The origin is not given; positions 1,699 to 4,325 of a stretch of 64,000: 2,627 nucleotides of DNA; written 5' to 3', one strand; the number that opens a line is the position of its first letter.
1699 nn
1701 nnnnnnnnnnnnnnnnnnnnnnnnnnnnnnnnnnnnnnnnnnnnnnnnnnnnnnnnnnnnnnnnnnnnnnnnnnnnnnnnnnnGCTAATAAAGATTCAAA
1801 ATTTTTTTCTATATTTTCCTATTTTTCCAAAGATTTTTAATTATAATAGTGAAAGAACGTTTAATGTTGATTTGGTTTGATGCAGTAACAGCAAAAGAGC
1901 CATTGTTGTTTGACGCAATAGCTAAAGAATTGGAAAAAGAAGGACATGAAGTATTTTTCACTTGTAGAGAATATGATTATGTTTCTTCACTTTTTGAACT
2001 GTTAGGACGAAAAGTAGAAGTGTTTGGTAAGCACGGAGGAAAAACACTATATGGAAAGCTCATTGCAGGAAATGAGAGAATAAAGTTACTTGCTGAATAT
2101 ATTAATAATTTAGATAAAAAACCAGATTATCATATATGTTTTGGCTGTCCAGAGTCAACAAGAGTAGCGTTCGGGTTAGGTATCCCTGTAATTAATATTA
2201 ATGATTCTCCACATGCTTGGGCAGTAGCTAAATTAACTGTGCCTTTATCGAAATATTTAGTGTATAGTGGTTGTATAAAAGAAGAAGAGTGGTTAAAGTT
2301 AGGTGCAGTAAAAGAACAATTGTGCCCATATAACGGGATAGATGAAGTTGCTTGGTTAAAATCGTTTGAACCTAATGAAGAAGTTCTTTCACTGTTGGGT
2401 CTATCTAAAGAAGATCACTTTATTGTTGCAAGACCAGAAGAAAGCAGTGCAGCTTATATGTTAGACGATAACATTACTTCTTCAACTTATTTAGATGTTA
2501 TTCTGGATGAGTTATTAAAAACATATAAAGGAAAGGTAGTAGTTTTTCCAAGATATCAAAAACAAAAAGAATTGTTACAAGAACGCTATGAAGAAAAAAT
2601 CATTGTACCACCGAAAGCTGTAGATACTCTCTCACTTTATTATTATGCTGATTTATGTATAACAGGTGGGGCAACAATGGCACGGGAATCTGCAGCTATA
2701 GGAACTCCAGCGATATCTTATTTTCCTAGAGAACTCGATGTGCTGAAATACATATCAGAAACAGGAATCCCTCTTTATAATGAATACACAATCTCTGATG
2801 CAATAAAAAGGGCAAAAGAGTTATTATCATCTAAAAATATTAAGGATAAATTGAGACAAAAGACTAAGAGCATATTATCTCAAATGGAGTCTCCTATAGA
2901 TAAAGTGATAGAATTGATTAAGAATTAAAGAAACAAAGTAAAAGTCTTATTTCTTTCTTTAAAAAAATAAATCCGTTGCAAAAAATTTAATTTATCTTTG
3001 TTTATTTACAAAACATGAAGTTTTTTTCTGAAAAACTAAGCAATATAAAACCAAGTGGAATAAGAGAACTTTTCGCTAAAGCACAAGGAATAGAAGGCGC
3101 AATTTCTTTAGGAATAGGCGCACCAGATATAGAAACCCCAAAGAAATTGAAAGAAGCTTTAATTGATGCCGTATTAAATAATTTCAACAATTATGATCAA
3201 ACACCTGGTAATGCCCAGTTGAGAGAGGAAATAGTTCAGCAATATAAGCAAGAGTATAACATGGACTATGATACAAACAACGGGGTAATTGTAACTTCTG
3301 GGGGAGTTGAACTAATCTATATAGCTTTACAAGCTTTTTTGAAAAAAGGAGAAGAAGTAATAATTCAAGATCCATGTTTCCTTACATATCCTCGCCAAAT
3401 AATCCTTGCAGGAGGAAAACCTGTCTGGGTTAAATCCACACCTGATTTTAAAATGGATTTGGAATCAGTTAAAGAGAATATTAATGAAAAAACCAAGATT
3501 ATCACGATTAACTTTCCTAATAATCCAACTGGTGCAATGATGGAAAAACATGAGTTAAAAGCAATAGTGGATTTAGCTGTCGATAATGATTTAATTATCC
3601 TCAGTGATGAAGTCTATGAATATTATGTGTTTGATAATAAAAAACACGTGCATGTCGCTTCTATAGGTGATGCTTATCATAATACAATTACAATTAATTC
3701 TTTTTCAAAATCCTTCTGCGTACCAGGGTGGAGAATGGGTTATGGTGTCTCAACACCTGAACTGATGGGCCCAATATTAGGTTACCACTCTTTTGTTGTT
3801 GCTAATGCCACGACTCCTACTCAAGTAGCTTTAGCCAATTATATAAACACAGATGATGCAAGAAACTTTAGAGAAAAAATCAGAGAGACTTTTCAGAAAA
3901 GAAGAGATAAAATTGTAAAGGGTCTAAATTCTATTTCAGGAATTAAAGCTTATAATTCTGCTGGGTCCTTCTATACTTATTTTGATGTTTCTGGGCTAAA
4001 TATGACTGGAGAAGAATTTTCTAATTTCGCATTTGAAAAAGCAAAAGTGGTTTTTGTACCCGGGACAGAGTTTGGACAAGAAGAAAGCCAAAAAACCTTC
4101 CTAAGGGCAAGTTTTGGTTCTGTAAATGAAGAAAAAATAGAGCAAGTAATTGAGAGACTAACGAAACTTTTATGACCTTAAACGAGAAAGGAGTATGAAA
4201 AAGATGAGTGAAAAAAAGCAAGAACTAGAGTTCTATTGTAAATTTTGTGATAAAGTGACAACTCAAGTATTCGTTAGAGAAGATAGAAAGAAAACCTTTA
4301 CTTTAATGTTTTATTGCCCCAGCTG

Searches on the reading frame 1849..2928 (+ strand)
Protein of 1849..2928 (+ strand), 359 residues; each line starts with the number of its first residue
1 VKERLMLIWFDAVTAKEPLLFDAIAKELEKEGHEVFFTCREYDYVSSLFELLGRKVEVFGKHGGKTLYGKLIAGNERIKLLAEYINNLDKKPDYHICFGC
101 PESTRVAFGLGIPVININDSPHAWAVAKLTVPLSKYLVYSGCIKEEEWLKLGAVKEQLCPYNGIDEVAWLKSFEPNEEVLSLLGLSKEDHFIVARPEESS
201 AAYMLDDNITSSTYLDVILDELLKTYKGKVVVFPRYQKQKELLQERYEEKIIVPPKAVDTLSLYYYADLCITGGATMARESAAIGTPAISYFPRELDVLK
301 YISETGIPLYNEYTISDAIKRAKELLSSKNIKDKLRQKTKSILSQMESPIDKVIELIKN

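Call 20: search_protein_families(library=pfam, proteins=[window:1849-2928:+], max_evalue=0.001)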
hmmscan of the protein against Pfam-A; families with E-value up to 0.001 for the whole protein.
window:1849-2928:+ (359 aa): 1 family
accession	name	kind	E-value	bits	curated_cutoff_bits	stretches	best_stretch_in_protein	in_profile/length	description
PF04007.18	DUF354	-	4.5e-57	194.2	22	1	8-337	3-332/349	Protein of unknown function (DUF354)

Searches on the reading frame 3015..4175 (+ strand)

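Call 20: search_protein_families(library=pfam, proteins=[window:3015-4175:+], max_evalue=0.001)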
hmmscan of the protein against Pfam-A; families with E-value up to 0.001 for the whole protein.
window:3015-4175:+ (386 aa): 6 families
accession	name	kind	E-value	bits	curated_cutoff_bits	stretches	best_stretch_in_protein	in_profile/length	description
PF00155.27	Aminotran_1_2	-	1.6e-64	218.9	19.7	1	30-382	4-361/361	Aminotransferase class I and II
PF01041.23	DegT_DnrJ_EryC1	-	1.2e-08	35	19.8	1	85-198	36-145/360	DegT/DnrJ/EryC1/StrS aminotransferase family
PF00266.25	Aminotran_5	-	8.8e-07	28.6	21.5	1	86-199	59-176/371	Aminotransferase class-V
PF01053.26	Cys_Met_Meta_PP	-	1.5e-05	24.1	27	1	89-200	68-175/381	Cys/Met metabolism PLP-dependent enzyme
PF01212.27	Beta_elim_lyase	-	0.00025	20.9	27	1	102-198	61-168/288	Beta-eliminating lyase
PF02994.20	Transposase_22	-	0.00026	21.7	22.4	0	32-123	7-95/98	L1 transposable element RBD-like domain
